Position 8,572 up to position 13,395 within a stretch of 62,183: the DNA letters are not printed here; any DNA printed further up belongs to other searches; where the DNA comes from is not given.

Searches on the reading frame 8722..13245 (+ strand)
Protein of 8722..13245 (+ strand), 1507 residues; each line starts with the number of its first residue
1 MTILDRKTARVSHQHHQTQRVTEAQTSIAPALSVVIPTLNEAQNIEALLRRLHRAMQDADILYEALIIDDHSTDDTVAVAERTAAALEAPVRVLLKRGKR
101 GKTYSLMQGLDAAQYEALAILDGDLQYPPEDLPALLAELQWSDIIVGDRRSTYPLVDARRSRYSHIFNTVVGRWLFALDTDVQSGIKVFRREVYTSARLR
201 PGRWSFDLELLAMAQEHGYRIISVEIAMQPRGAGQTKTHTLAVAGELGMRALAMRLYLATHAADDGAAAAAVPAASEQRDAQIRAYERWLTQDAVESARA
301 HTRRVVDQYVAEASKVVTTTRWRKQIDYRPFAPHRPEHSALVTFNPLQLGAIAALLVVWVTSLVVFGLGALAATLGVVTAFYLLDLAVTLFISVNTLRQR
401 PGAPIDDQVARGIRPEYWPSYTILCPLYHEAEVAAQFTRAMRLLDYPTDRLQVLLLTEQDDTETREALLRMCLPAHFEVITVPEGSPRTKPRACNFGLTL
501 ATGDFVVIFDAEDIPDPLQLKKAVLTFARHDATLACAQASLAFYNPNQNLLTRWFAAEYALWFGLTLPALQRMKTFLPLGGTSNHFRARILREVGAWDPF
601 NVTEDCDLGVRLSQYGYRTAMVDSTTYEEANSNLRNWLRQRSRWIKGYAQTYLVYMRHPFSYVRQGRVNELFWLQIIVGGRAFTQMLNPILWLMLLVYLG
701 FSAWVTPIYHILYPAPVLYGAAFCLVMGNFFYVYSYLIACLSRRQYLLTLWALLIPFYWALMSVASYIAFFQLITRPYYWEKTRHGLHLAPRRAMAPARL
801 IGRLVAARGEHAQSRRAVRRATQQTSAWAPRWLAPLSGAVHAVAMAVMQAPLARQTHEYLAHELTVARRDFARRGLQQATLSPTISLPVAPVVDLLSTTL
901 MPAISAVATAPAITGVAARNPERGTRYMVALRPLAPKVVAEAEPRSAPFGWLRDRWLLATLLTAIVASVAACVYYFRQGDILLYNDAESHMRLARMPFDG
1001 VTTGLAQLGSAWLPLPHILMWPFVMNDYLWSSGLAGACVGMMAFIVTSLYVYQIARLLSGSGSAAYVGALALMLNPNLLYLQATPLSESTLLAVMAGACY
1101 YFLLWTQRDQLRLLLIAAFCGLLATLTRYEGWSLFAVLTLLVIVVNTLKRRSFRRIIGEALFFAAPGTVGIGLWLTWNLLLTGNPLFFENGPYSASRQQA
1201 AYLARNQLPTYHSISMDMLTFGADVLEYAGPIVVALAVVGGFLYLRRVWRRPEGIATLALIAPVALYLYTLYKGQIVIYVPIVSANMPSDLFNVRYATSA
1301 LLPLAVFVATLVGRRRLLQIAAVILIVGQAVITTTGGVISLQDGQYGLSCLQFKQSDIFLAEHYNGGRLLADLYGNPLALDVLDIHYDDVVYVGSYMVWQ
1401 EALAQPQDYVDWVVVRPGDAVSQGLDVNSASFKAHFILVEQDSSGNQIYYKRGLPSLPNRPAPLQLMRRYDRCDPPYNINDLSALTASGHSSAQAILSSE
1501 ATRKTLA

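Call 63: search_protein_families(library=pfam, proteins=[window:8722-13245:+])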
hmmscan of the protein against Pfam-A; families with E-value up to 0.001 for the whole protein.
window:8722-13245:+ (1507 aa): 5 families
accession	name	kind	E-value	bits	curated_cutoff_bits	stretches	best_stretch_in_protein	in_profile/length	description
PF00535.33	Glycos_transf_2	-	1.5e-37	129.5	23.3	2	33-194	1-164/168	Glycosyl transferase family 2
PF13641.12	Glyco_tranf_2_3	-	2.5e-35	123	27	2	419-647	1-230/230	Glycosyltransferase like family 2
PF13632.12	Glyco_trans_2_3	-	3.2e-22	79.8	27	1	505-713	1-182/198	Glycosyl transferase family group 2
PF13506.12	Glyco_transf_21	-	9.7e-09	35.4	21.7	0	479-645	5-173/174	Glycosyl transferase family 21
PF13231.12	PMT_2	-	1.9e-07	31.9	26.1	1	1034-1157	22-142/160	Dolichyl-phosphate-mannose-protein mannosyltransferase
